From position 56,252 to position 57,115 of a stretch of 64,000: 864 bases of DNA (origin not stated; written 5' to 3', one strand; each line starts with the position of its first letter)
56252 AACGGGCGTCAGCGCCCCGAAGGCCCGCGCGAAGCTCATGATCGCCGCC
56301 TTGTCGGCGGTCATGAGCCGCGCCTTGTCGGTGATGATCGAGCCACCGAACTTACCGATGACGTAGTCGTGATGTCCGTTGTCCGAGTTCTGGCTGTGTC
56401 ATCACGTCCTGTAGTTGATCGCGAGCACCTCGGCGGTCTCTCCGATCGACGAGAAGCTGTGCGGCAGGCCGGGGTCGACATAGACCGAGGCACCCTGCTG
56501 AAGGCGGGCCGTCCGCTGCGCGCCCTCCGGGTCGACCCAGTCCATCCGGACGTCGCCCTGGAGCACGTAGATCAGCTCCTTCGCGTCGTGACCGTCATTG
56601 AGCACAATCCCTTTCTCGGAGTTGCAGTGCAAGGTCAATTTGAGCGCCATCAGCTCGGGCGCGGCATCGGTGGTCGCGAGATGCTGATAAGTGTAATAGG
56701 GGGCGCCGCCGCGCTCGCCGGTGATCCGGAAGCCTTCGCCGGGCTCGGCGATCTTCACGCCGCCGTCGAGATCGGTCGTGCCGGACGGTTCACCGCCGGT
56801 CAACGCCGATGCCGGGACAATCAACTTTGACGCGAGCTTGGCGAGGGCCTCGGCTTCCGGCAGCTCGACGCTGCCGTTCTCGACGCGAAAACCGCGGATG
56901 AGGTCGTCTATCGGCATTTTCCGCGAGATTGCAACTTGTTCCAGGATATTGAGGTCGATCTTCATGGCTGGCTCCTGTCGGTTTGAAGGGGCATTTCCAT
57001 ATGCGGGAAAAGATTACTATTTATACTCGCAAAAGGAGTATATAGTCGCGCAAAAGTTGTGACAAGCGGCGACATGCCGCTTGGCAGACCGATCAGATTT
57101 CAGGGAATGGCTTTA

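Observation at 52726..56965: Translationally coupled phosphonate operon with HppE-like epoxidase, FomA-like and P-loop kinases, Fe-ADH and phosphonopyruvate decarboxylase, but no PEP mutase or C-methylation enzyme in view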

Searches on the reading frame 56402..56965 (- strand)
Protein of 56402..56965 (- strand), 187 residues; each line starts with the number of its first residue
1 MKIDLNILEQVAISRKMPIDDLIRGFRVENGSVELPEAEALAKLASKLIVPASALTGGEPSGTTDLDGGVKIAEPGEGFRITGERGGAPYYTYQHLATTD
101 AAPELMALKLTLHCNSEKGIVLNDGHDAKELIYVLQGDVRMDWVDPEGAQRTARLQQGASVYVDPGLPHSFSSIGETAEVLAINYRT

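Call 7: search_protein_families(library=pfam, proteins=[window:56405-56965:-], max_evalue=0.01)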
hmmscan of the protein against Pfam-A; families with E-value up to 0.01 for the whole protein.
seq(187 aa): 2 families
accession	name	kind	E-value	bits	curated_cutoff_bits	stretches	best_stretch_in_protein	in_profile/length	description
PF07883.17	Cupin_2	-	9.7e-10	38.5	27.2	1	126-183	16-69/70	Cupin domain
PF00190.28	Cupin_1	-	2.8e-07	30.6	22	1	118-181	43-109/151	Cupin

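Call 8: search_protein_families(library=ncbifam, proteins=[window:56405-56965:-], max_evalue=0.01)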
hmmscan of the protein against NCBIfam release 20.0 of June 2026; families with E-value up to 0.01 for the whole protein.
seq(187 aa): 2 families
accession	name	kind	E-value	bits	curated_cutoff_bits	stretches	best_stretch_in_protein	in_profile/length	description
TIGR03404.1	bicupin_oxalic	subfamily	1.3e-06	27.8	254.2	1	126-182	85-141/367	bicupin, oxalate decarboxylase family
TIGR03214.2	ura-cupin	equivalog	0.005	16.4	200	1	123-183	64-121/249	(S)-ureidoglycine aminohydrolase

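Call 9: search_solved_structures(query=window:56405-56965:-, max_evalue=1, show_alignments=3)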
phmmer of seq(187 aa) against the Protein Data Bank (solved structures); distinct sequences matched with E-value up to 1: 31.
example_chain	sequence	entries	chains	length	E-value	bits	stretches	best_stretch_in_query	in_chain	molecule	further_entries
5u55_A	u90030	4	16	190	8.7e-33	116.6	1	8-185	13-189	(S)-2-hydroxypropylphosphonic acid epoxidase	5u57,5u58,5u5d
4j1x_A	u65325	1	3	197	2.9e-18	69.3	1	40-185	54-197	Epoxidase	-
1zz6_A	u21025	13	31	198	3e-18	69.2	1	40-185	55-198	Hydroxypropylphosphonic Acid Epoxidase | Hydroxyprophylphosphonic Acid Epoxidase | EPOXIDASE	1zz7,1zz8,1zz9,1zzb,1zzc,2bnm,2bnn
6b9s_A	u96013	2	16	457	3.5e-12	49.5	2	83-174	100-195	Methylphosphonate synthase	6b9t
6b9r_A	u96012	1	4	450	5.5e-07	32.5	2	77-185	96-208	Hydroxyethylphosphonate dioxygenase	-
2vqa_A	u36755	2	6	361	3.1e-06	30.1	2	127-181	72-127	SLL1358 PROTEIN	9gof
4met_A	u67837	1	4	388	0.00024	24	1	125-183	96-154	Oxalate decarboxylase OxdC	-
2uy8_A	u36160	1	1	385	0.00039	23.3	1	125-183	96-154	OXALATE DECARBOXYLASE OXDC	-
3s0m_A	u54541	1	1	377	0.00041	23.2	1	125-183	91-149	Oxalate decarboxylase oxdC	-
5vg3_A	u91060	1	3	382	0.00043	23.1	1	125-183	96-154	Oxalate decarboxylase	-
2uya_A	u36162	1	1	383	0.00043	23.1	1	125-183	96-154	OXALATE DECARBOXYLASE OXDC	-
2uyb_A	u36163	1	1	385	0.00044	23.1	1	125-183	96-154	OXALATE DECARBOXYLASE OXDC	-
1j58_A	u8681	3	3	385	0.00044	23.1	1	125-183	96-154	YVRK PROTEIN | OXALATE DECARBOXYLASE OXDC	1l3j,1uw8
2uy9_A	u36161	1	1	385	0.00044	23.1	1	125-183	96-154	OXALATE DECARBOXYLASE OXDC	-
2v09_A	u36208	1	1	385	0.00044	23.1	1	125-183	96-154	OXALATE DECARBOXYLASE OXDC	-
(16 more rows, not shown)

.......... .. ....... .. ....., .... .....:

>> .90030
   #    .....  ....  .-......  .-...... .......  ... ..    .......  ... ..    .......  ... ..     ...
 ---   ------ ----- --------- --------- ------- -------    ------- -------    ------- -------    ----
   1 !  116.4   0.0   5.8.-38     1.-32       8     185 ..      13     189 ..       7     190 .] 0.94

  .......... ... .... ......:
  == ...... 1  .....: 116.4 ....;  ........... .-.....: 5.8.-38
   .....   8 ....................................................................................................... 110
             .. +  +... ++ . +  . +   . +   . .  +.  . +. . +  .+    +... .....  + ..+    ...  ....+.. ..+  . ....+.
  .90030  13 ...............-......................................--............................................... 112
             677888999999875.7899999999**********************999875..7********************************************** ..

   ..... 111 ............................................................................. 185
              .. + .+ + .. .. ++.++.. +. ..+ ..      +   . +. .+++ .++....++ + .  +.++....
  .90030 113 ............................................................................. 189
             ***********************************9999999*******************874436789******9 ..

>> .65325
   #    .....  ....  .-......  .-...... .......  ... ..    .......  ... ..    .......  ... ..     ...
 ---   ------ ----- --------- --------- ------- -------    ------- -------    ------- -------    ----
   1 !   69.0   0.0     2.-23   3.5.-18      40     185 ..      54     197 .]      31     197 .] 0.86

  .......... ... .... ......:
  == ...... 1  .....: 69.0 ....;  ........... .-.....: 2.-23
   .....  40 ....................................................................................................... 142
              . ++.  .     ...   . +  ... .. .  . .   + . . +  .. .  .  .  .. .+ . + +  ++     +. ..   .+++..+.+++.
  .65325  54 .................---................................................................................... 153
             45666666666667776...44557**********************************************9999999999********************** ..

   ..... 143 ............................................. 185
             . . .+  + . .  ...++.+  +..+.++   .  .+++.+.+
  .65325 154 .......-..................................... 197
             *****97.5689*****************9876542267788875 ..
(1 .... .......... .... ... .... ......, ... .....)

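Call 11: find_related_loci(query=window:56405-56965:-, collection=genome_contigs, flank=10000)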
Query seq(187 aa) (187 aa) in genome_contigs; peptide patterns used: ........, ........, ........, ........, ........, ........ (x = any residue, [..] = any of these).
599 stretches matched a pattern, but none encodes a relative of the query by tblastn (E <= 1e-3).

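Call 12: find_homologous_proteins(query=window:56405-56965:-, max_evalue=0.001)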
Query seq(187 aa) (187 aa): 16 proteins with E <= 0.001 among 273 candidates.
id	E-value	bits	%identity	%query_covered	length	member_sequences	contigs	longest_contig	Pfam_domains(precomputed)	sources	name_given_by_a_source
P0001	9.9e-117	405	99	100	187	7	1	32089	PF07883.18,PF00190.29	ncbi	-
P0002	6.4e-114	396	97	100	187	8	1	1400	PF07883.18,PF00190.29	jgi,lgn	jgi:mannose-6-phosphate isomerase-like protein (cupin superfamily)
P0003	2.8e-91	322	78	100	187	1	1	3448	PF07883.18,PF00190.29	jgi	jgi:uncharacterized RmlC-like cupin family protein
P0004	3.4e-87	309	75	100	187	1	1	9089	PF07883.18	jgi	jgi:uncharacterized RmlC-like cupin family protein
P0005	6.0e-85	301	75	100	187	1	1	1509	PF07883.18,PF00190.29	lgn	-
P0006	8.7e-82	291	72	99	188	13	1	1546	PF07883.18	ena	-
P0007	1.4e-81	290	70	100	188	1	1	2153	PF07883.18,PF00190.29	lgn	-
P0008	1.9e-80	287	69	100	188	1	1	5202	PF07883.18,PF00190.29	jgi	jgi:uncharacterized RmlC-like cupin family protein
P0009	2.0e-80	287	69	100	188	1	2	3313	PF07883.18,PF00190.29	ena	-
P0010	1.5e-79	284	70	99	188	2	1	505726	PF07883.18,PF00190.29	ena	-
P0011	1.6e-78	280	70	99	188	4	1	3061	PF07883.18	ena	-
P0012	1.3e-74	268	67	99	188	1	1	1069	PF07883.18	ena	-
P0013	1.2e-66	242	73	81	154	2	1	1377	PF07883.18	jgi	-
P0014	3.3e-61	224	80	66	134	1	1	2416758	PF07883.18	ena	-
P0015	7.8e-47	177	50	99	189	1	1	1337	PF07883.18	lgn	-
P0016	9.1e-35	138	45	95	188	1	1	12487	PF07883.18,PF02311.26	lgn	-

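Call 13: find_encoding_contigs(protein=P0010, flank=10000, max_places=3)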
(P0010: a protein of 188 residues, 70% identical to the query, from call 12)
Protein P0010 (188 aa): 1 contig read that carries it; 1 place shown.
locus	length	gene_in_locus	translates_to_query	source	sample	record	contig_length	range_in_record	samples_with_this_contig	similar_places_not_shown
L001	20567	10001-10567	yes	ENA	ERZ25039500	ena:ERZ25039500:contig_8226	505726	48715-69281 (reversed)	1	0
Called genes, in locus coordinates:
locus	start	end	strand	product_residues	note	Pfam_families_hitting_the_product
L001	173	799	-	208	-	PF04002:RadC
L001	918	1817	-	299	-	PF00557:Peptidase_M24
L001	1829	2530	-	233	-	PF17746:SfsA_N, PF03749:SfsA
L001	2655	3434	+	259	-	PF00994:MoCF_biosynth, PF24102:FLAD1_M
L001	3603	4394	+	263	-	-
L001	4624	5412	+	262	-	PF13489:Methyltransf_23, PF00398:RrnaAD, PF13847:Methyltransf_31, PF08241:Methyltransf_11, PF08242:Methyltransf_12, PF13649:Methyltransf_25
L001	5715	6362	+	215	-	PF00440:TetR_N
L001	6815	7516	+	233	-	PF13649:Methyltransf_25 (weak)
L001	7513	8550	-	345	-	PF01212:Beta_elim_lyase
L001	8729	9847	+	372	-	PF14907:NTP_transf_5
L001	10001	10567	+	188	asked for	PF00190:Cupin_1 (weak), PF07883:Cupin_2 (weak)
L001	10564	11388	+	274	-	PF00696:AA_kinase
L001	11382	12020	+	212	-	PF02223:Thymidylate_kin (faint)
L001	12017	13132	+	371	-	PF00465:Fe-ADH, PF25137:ADH_Fe_C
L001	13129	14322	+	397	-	PF02776:TPP_enzyme_N, PF02775:TPP_enzyme_C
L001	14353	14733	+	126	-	-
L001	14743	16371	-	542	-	PF07690:MFS_1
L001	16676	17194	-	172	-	-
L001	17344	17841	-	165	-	PF13826:Monooxy_af470-like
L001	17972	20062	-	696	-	PF00378:ECH_1, PF16113:ECH_2, PF02737:3HCDH_N, PF00725:3HCDH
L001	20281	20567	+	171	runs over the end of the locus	-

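Call 14: find_encoding_contigs(protein=P0001, flank=10000, max_places=3)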
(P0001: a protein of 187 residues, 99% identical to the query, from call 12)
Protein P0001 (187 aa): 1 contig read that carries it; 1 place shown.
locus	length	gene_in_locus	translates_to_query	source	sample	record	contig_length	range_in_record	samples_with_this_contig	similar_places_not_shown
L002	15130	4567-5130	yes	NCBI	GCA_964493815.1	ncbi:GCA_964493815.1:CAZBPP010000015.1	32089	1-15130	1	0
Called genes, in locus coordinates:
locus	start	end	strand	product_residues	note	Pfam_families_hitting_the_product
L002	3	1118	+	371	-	?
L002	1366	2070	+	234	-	PF13649:Methyltransf_25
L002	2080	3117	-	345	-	PF01212:Beta_elim_lyase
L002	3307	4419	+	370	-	PF14907:NTP_transf_5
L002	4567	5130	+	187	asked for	PF00190:Cupin_1 (weak), PF07883:Cupin_2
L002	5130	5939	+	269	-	PF00696:AA_kinase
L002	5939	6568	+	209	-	PF02223:Thymidylate_kin (faint)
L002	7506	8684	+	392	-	PF02776:TPP_enzyme_N, PF02775:TPP_enzyme_C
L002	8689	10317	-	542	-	PF07690:MFS_1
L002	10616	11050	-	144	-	-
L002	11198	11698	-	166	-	PF13826:Monooxy_af470-like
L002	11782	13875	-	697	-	PF00378:ECH_1, PF16113:ECH_2, PF02737:3HCDH_N, PF00725:3HCDH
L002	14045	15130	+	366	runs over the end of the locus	PF02311:AraC_binding (faint), PF07883:Cupin_2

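Call 15: find_encoding_contigs(protein=P0014, flank=10000, max_places=2)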
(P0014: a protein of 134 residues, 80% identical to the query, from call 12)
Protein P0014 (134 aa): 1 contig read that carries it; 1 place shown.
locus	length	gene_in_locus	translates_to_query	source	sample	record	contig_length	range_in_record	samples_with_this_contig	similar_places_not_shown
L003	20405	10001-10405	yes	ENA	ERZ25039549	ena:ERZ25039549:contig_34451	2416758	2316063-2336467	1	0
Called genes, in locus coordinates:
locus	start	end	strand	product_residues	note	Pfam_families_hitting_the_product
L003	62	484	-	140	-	PF10397:ADSL_C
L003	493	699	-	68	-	PF00206:Lyase_1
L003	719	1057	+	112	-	-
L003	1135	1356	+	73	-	-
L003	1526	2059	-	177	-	PF00440:TetR_N, PF14246:TetR_C_7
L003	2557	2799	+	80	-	-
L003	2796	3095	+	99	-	PF22278:DUF6958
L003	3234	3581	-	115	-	PF04002:RadC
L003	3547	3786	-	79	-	PF20582:UPF0758_N (weak)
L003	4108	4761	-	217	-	PF00557:Peptidase_M24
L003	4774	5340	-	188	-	PF17746:SfsA_N, PF03749:SfsA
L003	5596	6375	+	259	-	PF00994:MoCF_biosynth, PF24102:FLAD1_M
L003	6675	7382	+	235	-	PF13649:Methyltransf_25 (faint)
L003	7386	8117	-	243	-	PF01212:Beta_elim_lyase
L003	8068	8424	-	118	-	PF01212:Beta_elim_lyase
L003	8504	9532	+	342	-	PF14907:NTP_transf_5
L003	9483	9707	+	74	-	-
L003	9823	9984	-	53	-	-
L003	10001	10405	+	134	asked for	PF07883:Cupin_2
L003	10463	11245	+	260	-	PF00696:AA_kinase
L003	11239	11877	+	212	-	PF02223:Thymidylate_kin (faint)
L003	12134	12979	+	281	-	PF00465:Fe-ADH, PF25137:ADH_Fe_C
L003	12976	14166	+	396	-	PF02776:TPP_enzyme_N, PF02775:TPP_enzyme_C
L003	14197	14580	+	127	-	-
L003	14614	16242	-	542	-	PF07690:MFS_1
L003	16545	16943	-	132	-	-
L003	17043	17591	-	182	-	-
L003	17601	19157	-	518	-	PF02737:3HCDH_N, PF00725:3HCDH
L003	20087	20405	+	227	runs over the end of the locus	PF13489:Methyltransf_23, PF01209:Ubie_methyltran, PF13847:Methyltransf_31, PF08241:Methyltransf_11, PF08242:Methyltransf_12, PF13649:Methyltransf_25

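Call 16: find_encoding_contigs(protein=P0016, flank=10000, max_places=2)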
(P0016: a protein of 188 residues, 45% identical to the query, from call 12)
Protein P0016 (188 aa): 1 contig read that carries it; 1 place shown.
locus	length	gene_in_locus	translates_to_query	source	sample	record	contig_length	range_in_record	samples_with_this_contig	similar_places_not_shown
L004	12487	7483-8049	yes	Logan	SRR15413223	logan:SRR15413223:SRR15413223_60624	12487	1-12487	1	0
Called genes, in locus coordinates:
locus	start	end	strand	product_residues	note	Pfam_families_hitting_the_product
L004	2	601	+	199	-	?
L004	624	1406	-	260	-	PF01061:ABC2_membrane, PF12698:ABC2_membrane_3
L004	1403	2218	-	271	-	PF01061:ABC2_membrane, PF12698:ABC2_membrane_3 (weak)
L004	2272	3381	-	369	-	PF02547:Queuosine_synth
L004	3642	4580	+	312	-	-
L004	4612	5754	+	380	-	PF00682:HMGL-like, PF22617:HCS_D2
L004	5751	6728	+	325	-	PF13714:PEP_mutase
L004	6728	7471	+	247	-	PF13263:PHP_C (weak)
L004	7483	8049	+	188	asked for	PF02311:AraC_binding (faint), PF07883:Cupin_2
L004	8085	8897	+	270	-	PF00696:AA_kinase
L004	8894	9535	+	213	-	-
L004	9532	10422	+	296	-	PF03446:NAD_binding_2, PF14833:NAD_binding_11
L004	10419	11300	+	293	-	PF01557:FAA_hydrolase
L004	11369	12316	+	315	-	PF00005:ABC_tran, PF13304:AAA_21 (weak)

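Call 17: find_encoding_contigs(protein=P0004, flank=10000, max_places=2)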
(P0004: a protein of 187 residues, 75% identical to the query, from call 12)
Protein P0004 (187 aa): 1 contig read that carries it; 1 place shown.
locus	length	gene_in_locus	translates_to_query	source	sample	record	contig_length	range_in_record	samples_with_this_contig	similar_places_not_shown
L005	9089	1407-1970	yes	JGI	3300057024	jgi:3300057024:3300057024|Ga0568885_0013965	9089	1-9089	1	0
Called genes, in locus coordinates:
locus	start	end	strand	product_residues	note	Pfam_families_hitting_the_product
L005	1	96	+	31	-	?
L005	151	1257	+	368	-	PF14907:NTP_transf_5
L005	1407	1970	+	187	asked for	PF07883:Cupin_2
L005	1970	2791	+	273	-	PF00696:AA_kinase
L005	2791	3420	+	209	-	PF02223:Thymidylate_kin (faint)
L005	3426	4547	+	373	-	PF00465:Fe-ADH, PF25137:ADH_Fe_C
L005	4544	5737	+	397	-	PF02776:TPP_enzyme_N, PF02775:TPP_enzyme_C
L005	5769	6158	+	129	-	-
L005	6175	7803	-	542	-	PF07690:MFS_1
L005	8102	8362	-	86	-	-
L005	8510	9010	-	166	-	PF13826:Monooxy_af470-like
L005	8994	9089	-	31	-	?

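Call 31: find_encoding_contigs(protein=window:56402-56965:-, flank=10000, max_places=6)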
Protein window:56402-56965:- (187 aa): no gene with exactly this product is on record in the collection.

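Call 32: find_homologous_proteins(query=L002:7506-8684:+, max_evalue=1e-20)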
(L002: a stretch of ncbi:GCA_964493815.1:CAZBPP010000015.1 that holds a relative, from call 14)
Query L002:7506-8684:+ (392 aa): 4216 proteins with E <= 1e-20 among 8000 candidates; the best 120 are listed.
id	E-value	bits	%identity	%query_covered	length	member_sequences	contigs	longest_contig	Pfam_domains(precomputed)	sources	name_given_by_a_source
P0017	1.5e-246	835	99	100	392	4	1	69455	PF02775.27,PF02776.24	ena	-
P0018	1.3e-196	671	84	100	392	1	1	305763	PF02775.27,PF02776.24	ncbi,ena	-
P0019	8.2e-185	632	76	100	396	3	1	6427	PF02775.27,PF02776.24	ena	-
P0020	3.2e-158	545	69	95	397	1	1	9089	PF02775.27,PF02776.24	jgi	jgi:phosphonopyruvate decarboxylase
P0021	3.7e-151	521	66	96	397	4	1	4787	PF02775.27,PF02776.24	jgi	-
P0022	5.7e-145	501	64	98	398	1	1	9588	PF02775.27,PF02776.24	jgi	jgi:phosphonopyruvate decarboxylase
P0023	3.8e-141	488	61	100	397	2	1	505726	PF02775.27,PF02776.24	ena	-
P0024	9.5e-102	359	52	95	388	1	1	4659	PF02775.27,PF02776.24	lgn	-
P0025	1.8e-91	325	46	94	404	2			PF02775.27,PF02776.24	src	-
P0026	4.8e-84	301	44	94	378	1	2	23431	PF02775.27,PF02776.24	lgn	-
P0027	5.0e-83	297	64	60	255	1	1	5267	PF02776.24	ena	-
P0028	7.9e-83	297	44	94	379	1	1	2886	PF02775.27,PF02776.24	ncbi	-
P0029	1.8e-82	295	44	94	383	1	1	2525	PF02775.27,PF02776.24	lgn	-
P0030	2.0e-81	292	46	93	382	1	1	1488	PF02775.27,PF02776.24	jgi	jgi:phosphonopyruvate decarboxylase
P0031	3.9e-81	291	44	86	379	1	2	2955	PF02775.27,PF02776.24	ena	-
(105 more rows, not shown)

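Call 33: find_encoding_contigs(protein=P0024, flank=10000, max_places=2)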
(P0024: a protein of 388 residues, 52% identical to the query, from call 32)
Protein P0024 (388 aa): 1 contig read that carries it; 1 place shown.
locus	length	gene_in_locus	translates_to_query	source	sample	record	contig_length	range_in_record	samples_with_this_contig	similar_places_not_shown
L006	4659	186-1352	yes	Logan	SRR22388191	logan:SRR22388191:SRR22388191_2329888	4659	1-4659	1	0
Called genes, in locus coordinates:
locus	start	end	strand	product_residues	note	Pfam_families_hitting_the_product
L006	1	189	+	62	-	?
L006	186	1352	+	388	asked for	PF02776:TPP_enzyme_N, PF02775:TPP_enzyme_C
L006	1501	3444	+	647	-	PF01494:FAD_binding_3, PF07976:Phe_hydrox_dim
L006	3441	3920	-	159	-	PF13441:Gly-zipper_YMGG, PF05433:Rick_17kDa_Anti (weak), PF13488:Gly-zipper_Omp, PF16998:17kDa_Anti_2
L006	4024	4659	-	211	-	?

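Call 34: find_encoding_contigs(protein=P0018, flank=10000, max_places=2)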
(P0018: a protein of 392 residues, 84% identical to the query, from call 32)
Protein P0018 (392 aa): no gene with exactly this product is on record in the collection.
